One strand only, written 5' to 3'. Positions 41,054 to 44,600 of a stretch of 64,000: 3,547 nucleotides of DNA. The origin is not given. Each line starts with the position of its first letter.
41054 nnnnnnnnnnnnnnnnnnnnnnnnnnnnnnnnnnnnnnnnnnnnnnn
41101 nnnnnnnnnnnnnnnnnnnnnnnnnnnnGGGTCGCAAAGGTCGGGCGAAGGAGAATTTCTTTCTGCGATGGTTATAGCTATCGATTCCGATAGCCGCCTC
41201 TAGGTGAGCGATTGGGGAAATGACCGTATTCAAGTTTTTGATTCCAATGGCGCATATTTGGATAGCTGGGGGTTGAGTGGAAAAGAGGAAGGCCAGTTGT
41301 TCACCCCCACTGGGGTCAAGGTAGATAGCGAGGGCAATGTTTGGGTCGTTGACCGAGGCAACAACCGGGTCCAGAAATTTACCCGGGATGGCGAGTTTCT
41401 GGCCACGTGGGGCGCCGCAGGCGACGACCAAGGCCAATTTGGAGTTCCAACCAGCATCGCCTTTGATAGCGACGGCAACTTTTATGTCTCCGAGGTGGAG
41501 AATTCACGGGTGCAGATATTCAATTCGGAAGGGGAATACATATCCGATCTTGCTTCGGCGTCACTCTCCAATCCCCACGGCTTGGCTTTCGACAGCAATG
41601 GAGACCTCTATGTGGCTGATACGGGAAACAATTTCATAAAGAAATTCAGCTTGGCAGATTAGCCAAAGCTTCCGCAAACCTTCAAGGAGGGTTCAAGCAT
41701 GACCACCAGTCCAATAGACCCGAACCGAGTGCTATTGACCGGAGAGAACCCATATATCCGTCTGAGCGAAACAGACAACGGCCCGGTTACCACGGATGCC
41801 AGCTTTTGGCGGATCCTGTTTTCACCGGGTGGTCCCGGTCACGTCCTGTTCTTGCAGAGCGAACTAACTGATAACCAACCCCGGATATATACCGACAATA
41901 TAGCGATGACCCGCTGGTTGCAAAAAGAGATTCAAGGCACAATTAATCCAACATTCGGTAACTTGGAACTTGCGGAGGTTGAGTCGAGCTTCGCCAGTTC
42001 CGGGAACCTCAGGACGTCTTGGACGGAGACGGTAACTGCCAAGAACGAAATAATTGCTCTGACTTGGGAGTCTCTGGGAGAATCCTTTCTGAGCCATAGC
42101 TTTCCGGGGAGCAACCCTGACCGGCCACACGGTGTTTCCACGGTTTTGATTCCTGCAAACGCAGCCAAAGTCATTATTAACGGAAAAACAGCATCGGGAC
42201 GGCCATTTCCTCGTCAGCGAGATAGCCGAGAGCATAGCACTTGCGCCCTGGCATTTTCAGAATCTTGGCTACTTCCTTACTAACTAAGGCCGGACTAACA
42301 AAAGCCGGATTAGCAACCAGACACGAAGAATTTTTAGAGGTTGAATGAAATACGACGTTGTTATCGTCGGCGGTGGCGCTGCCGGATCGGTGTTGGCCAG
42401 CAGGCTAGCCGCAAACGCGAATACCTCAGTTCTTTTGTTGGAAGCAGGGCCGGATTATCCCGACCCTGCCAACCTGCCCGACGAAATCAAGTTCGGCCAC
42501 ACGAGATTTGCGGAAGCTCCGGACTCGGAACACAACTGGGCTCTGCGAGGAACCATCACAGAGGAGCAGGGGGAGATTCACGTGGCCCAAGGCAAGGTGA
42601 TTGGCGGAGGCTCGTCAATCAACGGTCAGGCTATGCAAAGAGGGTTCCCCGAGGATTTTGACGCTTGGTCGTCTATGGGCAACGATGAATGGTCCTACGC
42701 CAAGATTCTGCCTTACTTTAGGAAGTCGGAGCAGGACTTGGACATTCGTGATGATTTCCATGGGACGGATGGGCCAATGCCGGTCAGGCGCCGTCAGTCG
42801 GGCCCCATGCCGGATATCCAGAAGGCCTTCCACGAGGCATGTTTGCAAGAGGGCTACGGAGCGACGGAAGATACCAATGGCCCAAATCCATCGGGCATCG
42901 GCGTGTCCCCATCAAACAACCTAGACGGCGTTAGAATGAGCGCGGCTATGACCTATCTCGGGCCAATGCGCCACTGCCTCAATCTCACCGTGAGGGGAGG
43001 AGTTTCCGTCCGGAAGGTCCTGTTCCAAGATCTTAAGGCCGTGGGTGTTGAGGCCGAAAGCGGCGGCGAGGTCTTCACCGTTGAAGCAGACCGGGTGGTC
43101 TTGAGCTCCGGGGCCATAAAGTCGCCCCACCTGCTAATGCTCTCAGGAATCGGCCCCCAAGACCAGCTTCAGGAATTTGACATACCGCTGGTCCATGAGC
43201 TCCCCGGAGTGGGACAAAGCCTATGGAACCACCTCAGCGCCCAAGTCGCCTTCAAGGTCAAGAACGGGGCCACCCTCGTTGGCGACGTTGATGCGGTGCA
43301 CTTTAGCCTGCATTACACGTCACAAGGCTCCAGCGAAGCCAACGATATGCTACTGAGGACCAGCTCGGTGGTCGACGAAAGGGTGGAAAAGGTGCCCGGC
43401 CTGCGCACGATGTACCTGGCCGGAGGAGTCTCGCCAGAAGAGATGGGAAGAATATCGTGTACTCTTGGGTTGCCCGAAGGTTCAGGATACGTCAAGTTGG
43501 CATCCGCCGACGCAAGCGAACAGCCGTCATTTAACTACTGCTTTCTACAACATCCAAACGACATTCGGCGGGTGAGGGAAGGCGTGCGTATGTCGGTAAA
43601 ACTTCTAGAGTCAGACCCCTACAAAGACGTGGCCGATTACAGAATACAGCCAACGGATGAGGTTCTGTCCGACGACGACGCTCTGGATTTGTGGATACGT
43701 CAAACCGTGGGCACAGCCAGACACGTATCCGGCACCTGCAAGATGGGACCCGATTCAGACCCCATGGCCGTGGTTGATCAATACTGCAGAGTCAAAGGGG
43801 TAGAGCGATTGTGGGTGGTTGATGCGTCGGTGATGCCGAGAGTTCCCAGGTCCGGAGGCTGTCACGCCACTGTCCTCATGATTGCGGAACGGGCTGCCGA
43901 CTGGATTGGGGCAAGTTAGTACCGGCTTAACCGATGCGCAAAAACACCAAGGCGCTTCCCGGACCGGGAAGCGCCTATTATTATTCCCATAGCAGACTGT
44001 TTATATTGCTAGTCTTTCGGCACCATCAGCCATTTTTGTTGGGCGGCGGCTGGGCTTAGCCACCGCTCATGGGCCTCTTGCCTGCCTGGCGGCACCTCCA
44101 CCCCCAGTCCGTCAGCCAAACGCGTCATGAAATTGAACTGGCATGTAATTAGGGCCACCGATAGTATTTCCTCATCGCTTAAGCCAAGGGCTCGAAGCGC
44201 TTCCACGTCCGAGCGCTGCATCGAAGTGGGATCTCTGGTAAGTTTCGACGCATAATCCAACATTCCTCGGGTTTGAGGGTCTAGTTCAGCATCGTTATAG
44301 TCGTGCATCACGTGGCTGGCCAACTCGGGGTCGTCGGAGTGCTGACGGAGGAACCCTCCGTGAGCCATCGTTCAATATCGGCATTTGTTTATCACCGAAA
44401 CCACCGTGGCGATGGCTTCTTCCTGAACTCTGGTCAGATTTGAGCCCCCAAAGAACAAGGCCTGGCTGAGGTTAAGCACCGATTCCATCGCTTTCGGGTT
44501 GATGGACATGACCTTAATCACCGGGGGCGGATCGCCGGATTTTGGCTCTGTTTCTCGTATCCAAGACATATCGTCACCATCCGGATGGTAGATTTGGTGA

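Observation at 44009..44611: AhpD/CMD-family peroxidase-related gene split by the track at a UGA that replaces the second Cys of CxxC (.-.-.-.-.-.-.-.)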

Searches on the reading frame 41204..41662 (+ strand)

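Call 31: search_protein_families(library=ncbifam, proteins=[window:41204-41662:+], max_evalue=1e-10)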
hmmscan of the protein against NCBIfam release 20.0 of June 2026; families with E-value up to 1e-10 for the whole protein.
window:41204-41662:+ (152 aa): 2 families
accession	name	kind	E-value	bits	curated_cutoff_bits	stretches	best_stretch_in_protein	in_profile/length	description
NF035926.1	scyF_NHL_VPEP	equivalog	3.2e-38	131.9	350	2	2-117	168-284/376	scytonemin biosynthesis PEP-CTERM protein ScyF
NF033206.1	ScyE_fam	subfamily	9.8e-12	45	80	0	120-144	6-30/333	ScyD/ScyE family protein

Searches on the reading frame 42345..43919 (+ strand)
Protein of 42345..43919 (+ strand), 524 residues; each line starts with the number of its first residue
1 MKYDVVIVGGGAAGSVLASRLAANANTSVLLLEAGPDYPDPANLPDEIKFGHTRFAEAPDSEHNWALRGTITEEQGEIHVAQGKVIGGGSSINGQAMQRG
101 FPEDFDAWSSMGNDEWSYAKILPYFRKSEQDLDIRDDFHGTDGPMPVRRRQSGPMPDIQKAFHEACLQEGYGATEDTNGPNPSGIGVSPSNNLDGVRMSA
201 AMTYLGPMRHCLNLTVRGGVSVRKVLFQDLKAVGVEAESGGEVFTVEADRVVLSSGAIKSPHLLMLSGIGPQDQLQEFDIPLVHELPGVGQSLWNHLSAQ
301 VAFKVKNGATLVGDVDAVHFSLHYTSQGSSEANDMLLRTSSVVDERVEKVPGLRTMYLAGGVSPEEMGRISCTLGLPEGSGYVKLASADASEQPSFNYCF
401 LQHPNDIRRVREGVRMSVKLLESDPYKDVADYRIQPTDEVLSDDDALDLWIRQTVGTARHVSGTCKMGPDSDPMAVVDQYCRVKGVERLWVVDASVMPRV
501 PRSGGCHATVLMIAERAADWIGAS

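Call 31: search_protein_families(library=ncbifam, proteins=[window:42345-43919:+], max_evalue=1e-10)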
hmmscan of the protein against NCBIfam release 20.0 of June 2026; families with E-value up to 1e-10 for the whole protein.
window:42345-43919:+ (524 aa): 5 families
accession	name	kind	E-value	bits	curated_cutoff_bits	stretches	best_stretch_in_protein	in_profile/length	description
NF002550.0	PRK02106.1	subfamily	8.4e-122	407.5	605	1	1-521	4-533/563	choline dehydrogenase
TIGR03970.1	mycofact_MftG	equivalog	5.3e-121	405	387.45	1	4-521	2-486/487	mycofactocin dehydrogenase MftG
TIGR01810.1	betA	equivalog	4.1e-106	355.7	732.1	2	4-312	1-308/532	choline dehydrogenase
TIGR04542.1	GMC_mycofac_2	equivalog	1.3e-41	143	400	1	4-275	1-243/425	mycofactocin system GMC family oxidoreductase MftG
NF038210.1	GMC_mycofac_3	equivalog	1.3e-18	67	300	0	445-518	343-409/418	mycofactocin system GMC family oxidoreductase MftG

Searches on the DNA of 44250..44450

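Call 43: search_rna_families(source=window, start=44250, end=44450, threshold=evalue, max_evalue=10)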
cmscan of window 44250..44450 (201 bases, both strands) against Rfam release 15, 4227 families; matches with E-value up to 10: 1.
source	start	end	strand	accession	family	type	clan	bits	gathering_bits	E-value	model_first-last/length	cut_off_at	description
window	44328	44386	-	RF02480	GlsR14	Gene; snRNA; snoRNA; CD-box;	-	16.3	90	0.091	1-68/68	no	Small nucleolar RNA GlsR14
